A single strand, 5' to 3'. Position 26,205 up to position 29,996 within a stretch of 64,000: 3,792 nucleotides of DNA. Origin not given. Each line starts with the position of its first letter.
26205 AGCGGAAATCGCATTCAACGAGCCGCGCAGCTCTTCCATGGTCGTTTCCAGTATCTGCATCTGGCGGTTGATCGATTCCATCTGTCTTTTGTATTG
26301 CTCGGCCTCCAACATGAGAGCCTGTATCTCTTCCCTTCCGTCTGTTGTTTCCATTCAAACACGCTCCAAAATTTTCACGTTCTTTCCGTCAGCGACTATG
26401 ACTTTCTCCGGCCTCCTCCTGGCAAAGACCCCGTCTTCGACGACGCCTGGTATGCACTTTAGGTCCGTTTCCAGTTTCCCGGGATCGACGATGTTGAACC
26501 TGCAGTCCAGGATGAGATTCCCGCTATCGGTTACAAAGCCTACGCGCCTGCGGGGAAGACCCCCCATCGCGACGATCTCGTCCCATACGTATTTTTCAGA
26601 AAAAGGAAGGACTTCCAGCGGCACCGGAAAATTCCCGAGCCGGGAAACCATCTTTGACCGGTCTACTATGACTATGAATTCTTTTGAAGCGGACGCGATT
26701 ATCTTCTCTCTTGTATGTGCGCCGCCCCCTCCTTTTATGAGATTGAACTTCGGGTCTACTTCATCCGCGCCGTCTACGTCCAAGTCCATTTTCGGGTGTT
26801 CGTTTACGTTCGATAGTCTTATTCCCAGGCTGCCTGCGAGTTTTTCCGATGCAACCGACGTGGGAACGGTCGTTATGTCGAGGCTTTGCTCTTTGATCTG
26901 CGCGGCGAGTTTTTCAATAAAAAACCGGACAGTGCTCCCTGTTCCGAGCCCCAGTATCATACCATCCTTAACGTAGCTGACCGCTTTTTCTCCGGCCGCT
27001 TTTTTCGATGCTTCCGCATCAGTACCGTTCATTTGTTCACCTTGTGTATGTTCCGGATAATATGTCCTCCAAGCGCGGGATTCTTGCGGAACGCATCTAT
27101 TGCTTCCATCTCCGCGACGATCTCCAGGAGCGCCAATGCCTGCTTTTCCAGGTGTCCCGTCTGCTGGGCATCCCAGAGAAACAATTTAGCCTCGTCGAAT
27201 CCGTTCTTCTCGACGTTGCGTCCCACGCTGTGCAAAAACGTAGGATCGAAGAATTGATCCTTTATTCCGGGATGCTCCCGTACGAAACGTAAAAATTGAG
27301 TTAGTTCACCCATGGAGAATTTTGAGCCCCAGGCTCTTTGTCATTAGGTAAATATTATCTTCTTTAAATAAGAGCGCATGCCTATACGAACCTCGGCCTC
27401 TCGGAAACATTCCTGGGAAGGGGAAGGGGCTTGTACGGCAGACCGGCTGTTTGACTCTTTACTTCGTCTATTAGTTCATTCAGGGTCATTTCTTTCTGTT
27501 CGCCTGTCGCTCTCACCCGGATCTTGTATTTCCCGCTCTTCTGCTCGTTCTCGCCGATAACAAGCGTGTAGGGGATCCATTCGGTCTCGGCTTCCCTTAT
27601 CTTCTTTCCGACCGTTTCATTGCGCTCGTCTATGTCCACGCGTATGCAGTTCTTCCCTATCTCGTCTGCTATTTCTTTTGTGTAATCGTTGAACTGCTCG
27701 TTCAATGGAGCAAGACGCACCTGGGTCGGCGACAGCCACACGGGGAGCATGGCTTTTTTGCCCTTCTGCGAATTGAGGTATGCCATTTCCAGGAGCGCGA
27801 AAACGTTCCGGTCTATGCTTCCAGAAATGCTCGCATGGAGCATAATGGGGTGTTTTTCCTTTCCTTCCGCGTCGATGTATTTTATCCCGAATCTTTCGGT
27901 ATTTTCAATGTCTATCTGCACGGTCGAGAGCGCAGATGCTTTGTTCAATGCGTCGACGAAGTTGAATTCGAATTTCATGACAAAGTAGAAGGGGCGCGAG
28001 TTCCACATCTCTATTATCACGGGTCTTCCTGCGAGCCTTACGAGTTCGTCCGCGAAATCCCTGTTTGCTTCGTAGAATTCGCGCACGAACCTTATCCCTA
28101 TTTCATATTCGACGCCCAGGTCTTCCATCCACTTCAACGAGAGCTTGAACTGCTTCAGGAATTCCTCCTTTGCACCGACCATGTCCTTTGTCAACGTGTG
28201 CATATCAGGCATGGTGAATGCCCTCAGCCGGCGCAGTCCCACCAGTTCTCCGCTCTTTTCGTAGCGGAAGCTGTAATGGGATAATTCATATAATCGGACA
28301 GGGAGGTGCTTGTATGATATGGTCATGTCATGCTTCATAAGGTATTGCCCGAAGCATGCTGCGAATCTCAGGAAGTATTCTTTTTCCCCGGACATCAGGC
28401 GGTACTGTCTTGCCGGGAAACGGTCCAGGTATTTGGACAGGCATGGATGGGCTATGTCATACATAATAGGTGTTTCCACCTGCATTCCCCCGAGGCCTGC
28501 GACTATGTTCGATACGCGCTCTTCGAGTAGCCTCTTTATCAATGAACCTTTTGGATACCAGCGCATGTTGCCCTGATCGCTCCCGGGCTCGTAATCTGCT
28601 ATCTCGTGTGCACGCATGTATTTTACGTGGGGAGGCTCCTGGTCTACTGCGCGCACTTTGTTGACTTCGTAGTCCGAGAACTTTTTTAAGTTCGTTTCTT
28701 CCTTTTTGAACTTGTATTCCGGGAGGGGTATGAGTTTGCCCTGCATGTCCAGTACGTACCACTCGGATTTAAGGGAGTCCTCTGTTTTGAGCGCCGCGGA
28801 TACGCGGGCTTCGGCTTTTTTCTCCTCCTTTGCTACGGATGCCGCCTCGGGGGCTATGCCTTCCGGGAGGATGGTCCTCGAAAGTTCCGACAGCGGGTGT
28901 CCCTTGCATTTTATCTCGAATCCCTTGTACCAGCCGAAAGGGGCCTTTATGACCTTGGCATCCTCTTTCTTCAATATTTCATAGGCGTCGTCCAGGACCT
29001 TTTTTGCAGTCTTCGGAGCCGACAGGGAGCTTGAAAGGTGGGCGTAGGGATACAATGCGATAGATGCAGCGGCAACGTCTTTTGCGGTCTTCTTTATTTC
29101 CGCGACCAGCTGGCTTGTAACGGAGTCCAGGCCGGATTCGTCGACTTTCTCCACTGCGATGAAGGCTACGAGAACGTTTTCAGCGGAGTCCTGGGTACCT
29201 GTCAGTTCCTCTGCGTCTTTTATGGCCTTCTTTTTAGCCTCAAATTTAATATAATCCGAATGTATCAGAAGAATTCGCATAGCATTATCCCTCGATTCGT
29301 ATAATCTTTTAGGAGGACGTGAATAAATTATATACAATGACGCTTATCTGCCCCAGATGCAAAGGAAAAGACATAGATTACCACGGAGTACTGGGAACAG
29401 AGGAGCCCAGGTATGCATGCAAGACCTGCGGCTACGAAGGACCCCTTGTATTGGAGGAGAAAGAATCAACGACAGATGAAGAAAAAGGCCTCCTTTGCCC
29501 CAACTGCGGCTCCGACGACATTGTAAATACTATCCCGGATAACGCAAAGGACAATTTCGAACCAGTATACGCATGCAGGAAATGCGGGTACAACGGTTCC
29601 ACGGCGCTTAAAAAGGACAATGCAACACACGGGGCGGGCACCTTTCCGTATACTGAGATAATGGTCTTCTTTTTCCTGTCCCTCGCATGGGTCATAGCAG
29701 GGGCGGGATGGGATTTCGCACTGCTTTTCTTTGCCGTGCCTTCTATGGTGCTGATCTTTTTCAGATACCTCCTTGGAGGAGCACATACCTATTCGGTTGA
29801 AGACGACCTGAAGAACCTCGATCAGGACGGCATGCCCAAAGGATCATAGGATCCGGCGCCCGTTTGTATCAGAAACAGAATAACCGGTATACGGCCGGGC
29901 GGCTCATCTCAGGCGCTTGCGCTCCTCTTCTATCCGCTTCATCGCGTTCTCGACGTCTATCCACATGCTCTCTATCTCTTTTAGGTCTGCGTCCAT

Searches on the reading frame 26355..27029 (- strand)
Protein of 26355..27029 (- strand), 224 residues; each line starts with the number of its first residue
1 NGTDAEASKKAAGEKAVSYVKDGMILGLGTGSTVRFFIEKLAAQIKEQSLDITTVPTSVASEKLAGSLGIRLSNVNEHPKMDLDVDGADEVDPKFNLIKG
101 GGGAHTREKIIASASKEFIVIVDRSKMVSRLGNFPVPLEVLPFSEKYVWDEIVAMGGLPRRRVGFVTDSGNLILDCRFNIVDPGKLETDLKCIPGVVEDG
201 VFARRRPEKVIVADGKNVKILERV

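Call 11: search_protein_families(library=pfam, proteins=[window:26355-27029:-], max_evalue=0.001)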
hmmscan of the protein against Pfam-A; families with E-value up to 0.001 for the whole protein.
window:26355-27029:- (224 aa): 2 families
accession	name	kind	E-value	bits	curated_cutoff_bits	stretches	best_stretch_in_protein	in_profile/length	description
PF06026.20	Rib_5-P_isom_A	-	4.3e-58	196.2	26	1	54-214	2-170/173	Ribose 5-phosphate isomerase A (phosphoriboisomerase A)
PF00455.28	DeoRC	-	5.3e-07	30.2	31.8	1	7-61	4-55/160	DeoR C terminal sensor domain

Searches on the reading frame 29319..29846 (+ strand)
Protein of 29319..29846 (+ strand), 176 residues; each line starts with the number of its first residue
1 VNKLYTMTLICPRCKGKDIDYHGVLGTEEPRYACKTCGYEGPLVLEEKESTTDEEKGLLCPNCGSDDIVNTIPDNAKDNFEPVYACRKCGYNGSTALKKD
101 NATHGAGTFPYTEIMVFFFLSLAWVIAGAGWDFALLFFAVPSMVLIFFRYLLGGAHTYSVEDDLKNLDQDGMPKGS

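Call 67: search_protein_families(library=pfam, proteins=[window:29319-29846:+], max_evalue=1)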
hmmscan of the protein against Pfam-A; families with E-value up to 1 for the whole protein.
window:29319-29846:+ (176 aa): 38 families (the best 25 are shown)
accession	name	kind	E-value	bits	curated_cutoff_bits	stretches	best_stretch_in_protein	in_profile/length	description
PF02701.20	Zn_ribbon_Dof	-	5.8e-07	30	26.6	2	9-37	4-34/59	Dof domain, zinc finger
PF03811.18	Zn_ribbon_InsA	-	1.2e-05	25.4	26.1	1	6-37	3-34/35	InsA N-terminal domain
PF12760.12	Zn_ribbon_IS1595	-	2.6e-05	24.5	25.4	2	59-91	20-45/46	Transposase zinc-ribbon domain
PF02150.21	Zn_ribbon_RPB9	-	0.00028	21.1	25.2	2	72-91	12-29/36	RNA polymerases M/15 Kd subunit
PF24452.1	DUF7568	-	0.0019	19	27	1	57-96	75-114/121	Family of unknown function (DUF7568)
PF09723.15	Zn_ribbon_8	-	0.0028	18.1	34.4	1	32-68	6-37/41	Zinc ribbon domain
PF14354.12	Lar_restr_allev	-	0.003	18.2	28.6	1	59-95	5-35/58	Restriction alleviation protein Lar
PF07282.18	Cas12f1-like_TNB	-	0.0033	18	26.3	1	60-92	31-49/60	Cas12f1-like, TNB domain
PF14803.11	Zn_ribbon_Nudix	-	0.0058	17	25.6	1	11-39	3-30/34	Nudix N-terminal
PF00684.25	DnaJ_CXXCXGXG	-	0.0081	16.8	32.7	1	34-97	1-55/65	DnaJ central domain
PF25206.1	DUF7836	-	0.011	16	26.7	1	8-42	7-41/59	Domain of unknown function (DUF7836)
PF23225.1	zf-C2H2_7th_ZNF462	-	0.012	15.8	27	0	32-42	5-15/42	Zinc finger protein 462, seventh C2H2 zinc finger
PF08271.17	Zn_Ribbon_TF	-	0.02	14.8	29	0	10-39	2-27/43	TFIIB zinc-binding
PF08273.17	Zn_Ribbon_Prim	-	0.021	15.6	23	1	59-94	5-35/37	Zinc-binding domain of primase-helicase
PF01155.25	HypA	-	0.025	15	28.9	1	28-68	67-97/112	Hydrogenase/urease nickel incorporation, metallochaperone, hypA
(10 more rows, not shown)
